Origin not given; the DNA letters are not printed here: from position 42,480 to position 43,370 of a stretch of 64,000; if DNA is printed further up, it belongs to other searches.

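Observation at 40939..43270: lexA-dinB-orfX cassette with GTTC/GAAC-type operator candidates rather than the gammaproteobacterial CTGT-N8-ACAG box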

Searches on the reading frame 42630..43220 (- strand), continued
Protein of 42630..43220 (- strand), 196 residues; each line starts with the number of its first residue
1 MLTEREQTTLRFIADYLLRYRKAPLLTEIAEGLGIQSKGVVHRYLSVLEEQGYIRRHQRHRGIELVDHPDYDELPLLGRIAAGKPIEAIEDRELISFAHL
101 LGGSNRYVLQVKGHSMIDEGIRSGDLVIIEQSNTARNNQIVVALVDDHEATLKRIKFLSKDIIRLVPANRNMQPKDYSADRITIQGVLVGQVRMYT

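Call 55: find_homologous_proteins(query=P0391)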
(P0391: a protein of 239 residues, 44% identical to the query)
Query P0391 (239 aa): 8000 proteins with E <= 0.001 among 8000 candidates; the best 120 are listed.
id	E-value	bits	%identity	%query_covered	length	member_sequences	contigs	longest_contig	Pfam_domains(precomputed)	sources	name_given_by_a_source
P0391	1.9e-147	507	100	100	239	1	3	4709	PF00717.29,PF01726.23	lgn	-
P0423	1.1e-127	442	87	100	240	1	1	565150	PF00717.29,PF01726.23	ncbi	-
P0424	2.7e-103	363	75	100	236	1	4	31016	PF00717.29,PF01726.23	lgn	-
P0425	7.4e-101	355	72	100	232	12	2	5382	PF00717.29,PF01726.23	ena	-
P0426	1.7e-98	347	70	100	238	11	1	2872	PF00717.29,PF01726.23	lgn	-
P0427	2.4e-97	343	70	100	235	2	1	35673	PF00717.29,PF01726.23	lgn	-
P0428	7.9e-97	341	71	100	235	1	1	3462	PF00717.29,PF01726.23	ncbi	-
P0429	1.1e-96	341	70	100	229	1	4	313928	PF00717.29,PF01726.23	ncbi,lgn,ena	-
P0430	1.2e-96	341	72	100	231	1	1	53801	PF00717.29,PF01726.23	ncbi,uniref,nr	ncbi:transcriptional repressor LexA [Phaeobacter sp. HF9A]|uniref:transcriptional repressor LexA n=1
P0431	2.2e-96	340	70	100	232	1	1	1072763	PF00717.29,PF01726.23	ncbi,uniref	ncbi:transcriptional repressor LexA [Cribrihabitans neustonicus]|uniref:transcriptional repressor Le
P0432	7.7e-96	338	69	100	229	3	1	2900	PF00717.29,PF01726.23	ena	-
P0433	3.7e-95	336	71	100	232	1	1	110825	PF00717.29,PF01726.23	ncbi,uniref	ncbi:transcriptional repressor LexA [Cribrihabitans pelagius]|uniref:transcriptional repressor LexA 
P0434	3.8e-95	336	68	100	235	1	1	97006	PF00717.29,PF01726.23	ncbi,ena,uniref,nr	ncbi:transcriptional repressor LexA [Tritonibacter horizontis]|uniref:LexA repressor n=1 Tax=Tritoni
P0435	7.0e-95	335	67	100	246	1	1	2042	PF00717.29,PF01726.23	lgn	-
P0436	8.4e-95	335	69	100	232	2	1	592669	PF00717.29,PF01726.23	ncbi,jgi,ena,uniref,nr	ncbi:transcriptional repressor LexA [Sedimentitalea arenosa]|jgi:repressor LexA|uniref:LexA represso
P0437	1.4e-94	334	70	100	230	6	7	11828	PF00717.29,PF01726.23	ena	-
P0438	3.6e-94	333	70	100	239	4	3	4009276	PF00717.29,PF01726.23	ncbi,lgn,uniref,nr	ncbi:transcriptional repressor LexA [Celeribacter ethanolicus]|uniref:LexA repressor n=1 Tax=Celerib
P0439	3.7e-94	333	67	100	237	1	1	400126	PF00717.29,PF01726.23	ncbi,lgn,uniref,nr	ncbi:LexA family transcriptional regulator [Leisingera sp. ANG-M1]|uniref:transcriptional repressor 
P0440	7.0e-94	332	68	100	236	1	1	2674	PF00717.29,PF01726.23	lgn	-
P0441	8.3e-94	332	69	100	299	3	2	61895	PF00717.29,PF01726.23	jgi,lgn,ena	jgi:SOS regulatory protein LexA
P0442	8.9e-94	331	67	100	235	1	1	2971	PF00717.29,PF01726.23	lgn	-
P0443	9.8e-94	331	69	100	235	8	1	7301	PF00717.29,PF01726.23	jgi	-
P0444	1.2e-93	331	69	100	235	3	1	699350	PF00717.29,PF01726.23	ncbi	ncbi:transcriptional repressor LexA [Celeribacter sp. ULVN23_4]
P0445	1.3e-93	331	67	100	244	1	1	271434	PF00717.29,PF01726.23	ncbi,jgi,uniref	ncbi:transcriptional repressor LexA [Celeribacter halophilus]|jgi:repressor LexA|uniref:transcriptio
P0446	1.4e-93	331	67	100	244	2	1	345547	PF00717.29,PF01726.23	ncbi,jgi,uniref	ncbi:transcriptional repressor LexA [Celeribacter halophilus]|jgi:repressor LexA|uniref:transcriptio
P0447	1.5e-93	331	67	100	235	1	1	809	PF00717.29,PF01726.23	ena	-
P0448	1.5e-93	331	71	100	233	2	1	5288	PF00717.29,PF01726.23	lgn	-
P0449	1.6e-93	331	67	100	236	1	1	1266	PF00717.29,PF01726.23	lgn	-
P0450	2.1e-93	330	69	100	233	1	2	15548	PF00717.29,PF01726.23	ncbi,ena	-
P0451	2.3e-93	330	68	100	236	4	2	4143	PF00717.29,PF01726.23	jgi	-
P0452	2.8e-93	330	67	100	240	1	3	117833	PF00717.29,PF01726.23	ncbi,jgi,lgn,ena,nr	ncbi:MAG: repressor LexA [Alphaproteobacteria bacterium MedPE-SWcel]|nr:MAG: repressor LexA [Alphapr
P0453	3.0e-93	330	69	100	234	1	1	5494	PF00717.29,PF01726.23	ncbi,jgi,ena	jgi:repressor LexA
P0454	4.7e-93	329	69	100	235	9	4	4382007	PF00717.29,PF01726.23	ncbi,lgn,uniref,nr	ncbi:transcriptional repressor LexA [Leisingera sp. HS039]|uniref:transcriptional repressor LexA n=1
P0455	4.8e-93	329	68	100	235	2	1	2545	PF00717.29,PF01726.23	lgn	-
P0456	5.3e-93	329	69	100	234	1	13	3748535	PF00717.29,PF01726.23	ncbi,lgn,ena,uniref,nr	ncbi:transcriptional repressor LexA [Leisingera caerulea]|uniref:transcriptional repressor LexA n=1 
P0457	5.6e-93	329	67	100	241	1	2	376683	PF00717.29,PF01726.23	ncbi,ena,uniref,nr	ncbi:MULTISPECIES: transcriptional repressor LexA [Celeribacter]|uniref:transcriptional repressor Le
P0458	6.5e-93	329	69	100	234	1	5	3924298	PF00717.29,PF01726.23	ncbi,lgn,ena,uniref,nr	ncbi:transcriptional repressor LexA [Leisingera caerulea]|uniref:LexA repressor n=1 Tax=Leisingera c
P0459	7.6e-93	328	68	100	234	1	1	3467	PF00717.29,PF01726.23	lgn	-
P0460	8.3e-93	328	71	100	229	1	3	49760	PF00717.29,PF01726.23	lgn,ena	-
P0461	8.5e-93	328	68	100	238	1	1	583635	PF00717.29,PF01726.23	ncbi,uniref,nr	ncbi:transcriptional repressor LexA [Celeribacter litoreus]|uniref:transcriptional repressor LexA n=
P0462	8.5e-93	328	67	100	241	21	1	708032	PF00717.29,PF01726.23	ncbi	ncbi:MAG: transcriptional repressor LexA [Epibacterium sp.]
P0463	8.5e-93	328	67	100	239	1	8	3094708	PF00717.29,PF01726.23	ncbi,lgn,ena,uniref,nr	ncbi:transcriptional repressor LexA [uncultured Celeribacter sp.]|uniref:transcriptional repressor L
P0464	9.9e-93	328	67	100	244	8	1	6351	PF00717.29,PF01726.23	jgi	-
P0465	1.1e-92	328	67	100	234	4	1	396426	PF00717.29,PF01726.23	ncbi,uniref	ncbi:transcriptional repressor LexA [Tateyamaria sp.]|uniref:transcriptional repressor LexA n=1 Tax=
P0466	1.1e-92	328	65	100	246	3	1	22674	PF00717.29,PF01726.23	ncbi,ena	ncbi:MAG: transcriptional repressor LexA [Pseudomonadota bacterium]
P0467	1.4e-92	328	69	100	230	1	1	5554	PF00717.29,PF01726.23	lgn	-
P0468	1.4e-92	328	69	100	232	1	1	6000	PF00717.29,PF01726.23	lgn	-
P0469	1.4e-92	328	67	100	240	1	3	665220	PF00717.29,PF01726.23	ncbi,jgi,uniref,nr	ncbi:transcriptional repressor LexA [Celeribacter halophilus]|uniref:LexA repressor n=1 Tax=Celeriba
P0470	1.5e-92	327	67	100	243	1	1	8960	PF00717.29,PF01726.23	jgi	jgi:repressor LexA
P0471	1.7e-92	327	69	100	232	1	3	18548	PF00717.29,PF01726.23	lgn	-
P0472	2.2e-92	327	69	100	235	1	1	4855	PF00717.29,PF01726.23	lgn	-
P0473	2.3e-92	327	68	100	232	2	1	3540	PF00717.29,PF01726.23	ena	-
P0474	2.7e-92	327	68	100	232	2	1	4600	PF00717.29,PF01726.23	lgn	-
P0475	2.8e-92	327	69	100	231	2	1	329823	PF00717.29,PF01726.23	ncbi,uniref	ncbi:transcriptional repressor LexA [Aliiroseovarius sp. PTFE2010]|uniref:transcriptional repressor 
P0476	3.1e-92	326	68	100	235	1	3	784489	PF00717.29,PF01726.23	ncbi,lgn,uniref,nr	ncbi:transcriptional repressor LexA [Parasedimentitalea maritima]|uniref:LexA repressor n=2 Tax=Para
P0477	3.2e-92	326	70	100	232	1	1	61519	PF00717.29,PF01726.23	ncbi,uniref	ncbi:transcriptional repressor LexA [Sedimentitalea sp. HM32M-2]|uniref:transcriptional repressor Le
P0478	3.2e-92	326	69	100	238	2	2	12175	PF00717.29,PF01726.23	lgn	-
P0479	3.3e-92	326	68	100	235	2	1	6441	PF00717.29,PF01726.23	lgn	-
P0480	3.5e-92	326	66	100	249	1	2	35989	PF00717.29,PF01726.23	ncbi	ncbi:MAG: transcriptional repressor LexA [Pseudomonadota bacterium]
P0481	3.8e-92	326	69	100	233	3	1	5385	PF00717.29,PF01726.23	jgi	-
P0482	4.1e-92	326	68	100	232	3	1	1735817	PF00717.29,PF01726.23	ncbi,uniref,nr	ncbi:transcriptional repressor LexA [Aliiroseovarius sp. PrR006]|uniref:transcriptional repressor Le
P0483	4.2e-92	326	67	100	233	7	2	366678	PF00717.29,PF01726.23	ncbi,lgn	-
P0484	4.3e-92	326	69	100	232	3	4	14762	PF00717.29,PF01726.23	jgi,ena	-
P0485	4.3e-92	326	68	100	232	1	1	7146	PF00717.29,PF01726.23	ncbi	ncbi:MAG: transcriptional repressor LexA [Pseudomonadota bacterium]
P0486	4.6e-92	326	68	100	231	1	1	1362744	PF00717.29,PF01726.23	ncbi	ncbi:transcriptional repressor LexA [Arenibacterium sp. CAU 1754]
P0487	5.5e-92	326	67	100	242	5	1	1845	PF00717.29,PF01726.23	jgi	jgi:repressor LexA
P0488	5.9e-92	325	68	100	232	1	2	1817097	PF00717.29,PF01726.23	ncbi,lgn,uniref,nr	ncbi:SOS-response transcriptional repressor, LexA [Aliiroseovarius halocynthiae]|uniref:LexA repress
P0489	6.2e-92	325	68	100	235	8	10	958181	PF00717.29,PF01726.23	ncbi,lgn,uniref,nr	ncbi:transcriptional repressor LexA [Leisingera daeponensis]|uniref:LexA repressor n=1 Tax=Leisinger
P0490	6.3e-92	325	68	100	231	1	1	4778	PF00717.29,PF01726.23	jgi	-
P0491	6.3e-92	325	67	100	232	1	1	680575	PF00717.29,PF01726.23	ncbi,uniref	ncbi:transcriptional repressor LexA [Aliiroseovarius marinus]|uniref:transcriptional repressor LexA 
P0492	6.8e-92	325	68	100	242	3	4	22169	PF00717.29,PF01726.23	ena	-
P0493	6.9e-92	325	67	100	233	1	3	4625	PF00717.29,PF01726.23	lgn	-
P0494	7.2e-92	325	67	100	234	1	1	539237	PF00717.29,PF01726.23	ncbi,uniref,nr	ncbi:transcriptional repressor LexA [Pseudodonghicola flavimaris]|uniref:LexA repressor n=1 Tax=Pseu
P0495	7.9e-92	325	68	100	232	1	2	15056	PF00717.29,PF01726.23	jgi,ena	jgi:repressor LexA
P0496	8.1e-92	325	67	100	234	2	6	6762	PF00717.29,PF01726.23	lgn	-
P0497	8.5e-92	325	67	100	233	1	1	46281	PF00717.29,PF01726.23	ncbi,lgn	-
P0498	8.8e-92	325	68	100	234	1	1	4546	PF00717.29,PF01726.23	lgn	-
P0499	9.0e-92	325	68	100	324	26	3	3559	PF00717.29,PF01726.23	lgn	-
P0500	9.4e-92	325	67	100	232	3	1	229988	PF00717.29,PF01726.23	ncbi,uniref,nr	ncbi:transcriptional repressor LexA [Sedimentitalea sp. JM2-8]|uniref:LexA repressor n=1 Tax=Sedimen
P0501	9.5e-92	325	68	100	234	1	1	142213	PF00717.29,PF01726.23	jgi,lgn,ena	-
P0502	1.1e-91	325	69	100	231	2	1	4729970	PF00717.29,PF01726.23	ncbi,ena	-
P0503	1.2e-91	325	67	100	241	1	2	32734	PF00717.29,PF01726.23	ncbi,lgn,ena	-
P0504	1.2e-91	325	65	100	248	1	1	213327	PF00717.29,PF01726.23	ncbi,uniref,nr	ncbi:transcriptional repressor LexA [Phaeobacter sp. B1627]|uniref:transcriptional repressor LexA n=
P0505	1.2e-91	324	68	100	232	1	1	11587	PF00717.29,PF01726.23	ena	-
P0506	1.3e-91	324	68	100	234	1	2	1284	PF00717.29,PF01726.23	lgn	-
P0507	1.5e-91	324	68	100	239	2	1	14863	PF00717.29,PF01726.23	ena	-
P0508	1.5e-91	324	67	100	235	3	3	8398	PF00717.29,PF01726.23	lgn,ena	-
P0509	1.5e-91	324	67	100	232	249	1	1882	PF00717.29,PF01726.23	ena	-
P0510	1.6e-91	324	67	100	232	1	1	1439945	PF00717.29,PF01726.23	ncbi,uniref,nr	ncbi:transcriptional repressor LexA [Aliiroseovarius sp. F20344]|uniref:transcriptional repressor Le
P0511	1.8e-91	324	67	100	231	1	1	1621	PF00717.29,PF01726.23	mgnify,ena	mgnify:CR=1 FL=1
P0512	1.9e-91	324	69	100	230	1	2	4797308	PF00717.29,PF01726.23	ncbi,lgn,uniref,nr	ncbi:transcriptional repressor LexA [Thalassococcus sp. S3]|uniref:transcriptional repressor LexA n=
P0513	1.9e-91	324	66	100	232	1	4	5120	PF00717.29,PF01726.23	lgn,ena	-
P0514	2.0e-91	324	67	100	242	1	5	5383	PF00717.29,PF01726.23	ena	-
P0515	2.0e-91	324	67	100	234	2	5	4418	PF00717.29,PF01726.23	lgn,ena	-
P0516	2.0e-91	324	67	100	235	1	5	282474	PF00717.29,PF01726.23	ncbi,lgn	-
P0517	2.3e-91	324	67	100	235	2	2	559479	PF00717.29,PF01726.23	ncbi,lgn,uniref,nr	ncbi:transcriptional repressor LexA [Leisingera sp. S232]|uniref:transcriptional repressor LexA n=1 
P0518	2.4e-91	323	66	100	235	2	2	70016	PF00717.29,PF01726.23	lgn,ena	-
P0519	2.5e-91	323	67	100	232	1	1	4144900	PF00717.29,PF01726.23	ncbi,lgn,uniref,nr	ncbi:transcriptional repressor LexA [Leisingera methylohalidivorans]|uniref:LexA repressor n=1 Tax=L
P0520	2.5e-91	323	67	100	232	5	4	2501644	PF00717.29,PF01726.23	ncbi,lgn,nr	ncbi:transcriptional repressor LexA [Rhodobacteraceae bacterium LMO-12]|nr:transcriptional repressor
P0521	2.7e-91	323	68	100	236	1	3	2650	PF00717.29,PF01726.23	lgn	-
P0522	2.8e-91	323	68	100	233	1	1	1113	PF00717.29,PF01726.23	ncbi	-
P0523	2.9e-91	323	68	100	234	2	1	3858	PF00717.29,PF01726.23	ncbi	-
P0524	3.1e-91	323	67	100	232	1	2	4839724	PF00717.29,PF01726.23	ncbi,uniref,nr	ncbi:transcriptional repressor LexA [Parasedimentitalea psychrophila]|uniref:LexA repressor n=1 Tax=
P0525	3.2e-91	323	67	100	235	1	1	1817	PF00717.29,PF01726.23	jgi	jgi:repressor LexA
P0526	3.3e-91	323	68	100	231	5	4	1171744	PF00717.29,PF01726.23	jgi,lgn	jgi:repressor LexA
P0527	3.3e-91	323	67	100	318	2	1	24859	PF00717.29,PF01726.23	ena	-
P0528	3.5e-91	323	68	100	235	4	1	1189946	PF00717.29,PF01726.23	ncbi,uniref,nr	ncbi:transcriptional repressor LexA [Leisingera sp. SS27]|uniref:transcriptional repressor LexA n=1 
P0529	3.6e-91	323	68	100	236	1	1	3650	PF00717.29,PF01726.23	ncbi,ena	-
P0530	3.6e-91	323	68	100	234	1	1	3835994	PF00717.29,PF01726.23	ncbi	ncbi:transcriptional repressor LexA [Roseobacteraceae bacterium NS-SX3]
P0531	3.9e-91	323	69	100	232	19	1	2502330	PF00717.29,PF01726.23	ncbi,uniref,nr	ncbi:transcriptional repressor LexA [uncultured Tateyamaria sp.]|uniref:transcriptional repressor Le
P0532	4.3e-91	323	66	100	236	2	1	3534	PF00717.29,PF01726.23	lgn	-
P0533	4.4e-91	323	67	100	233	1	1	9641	PF00717.29,PF01726.23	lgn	-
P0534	4.5e-91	323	66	100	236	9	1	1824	PF00717.29,PF01726.23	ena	-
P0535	4.6e-91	323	67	100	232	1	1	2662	PF00717.29,PF01726.23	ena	-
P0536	4.7e-91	323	67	100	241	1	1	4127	PF00717.29,PF01726.23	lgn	-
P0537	4.9e-91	322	68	100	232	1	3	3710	PF00717.29,PF01726.23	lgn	-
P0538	5.1e-91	322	68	100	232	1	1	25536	PF00717.29,PF01726.23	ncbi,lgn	-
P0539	5.1e-91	322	67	100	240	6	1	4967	PF00717.29,PF01726.23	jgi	-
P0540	5.2e-91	322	67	100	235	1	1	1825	PF00717.29,PF01726.23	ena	-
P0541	5.9e-91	322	67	100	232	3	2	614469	PF00717.29,PF01726.23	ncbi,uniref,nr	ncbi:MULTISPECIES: transcriptional repressor LexA [unclassified Epibacterium]|uniref:transcriptional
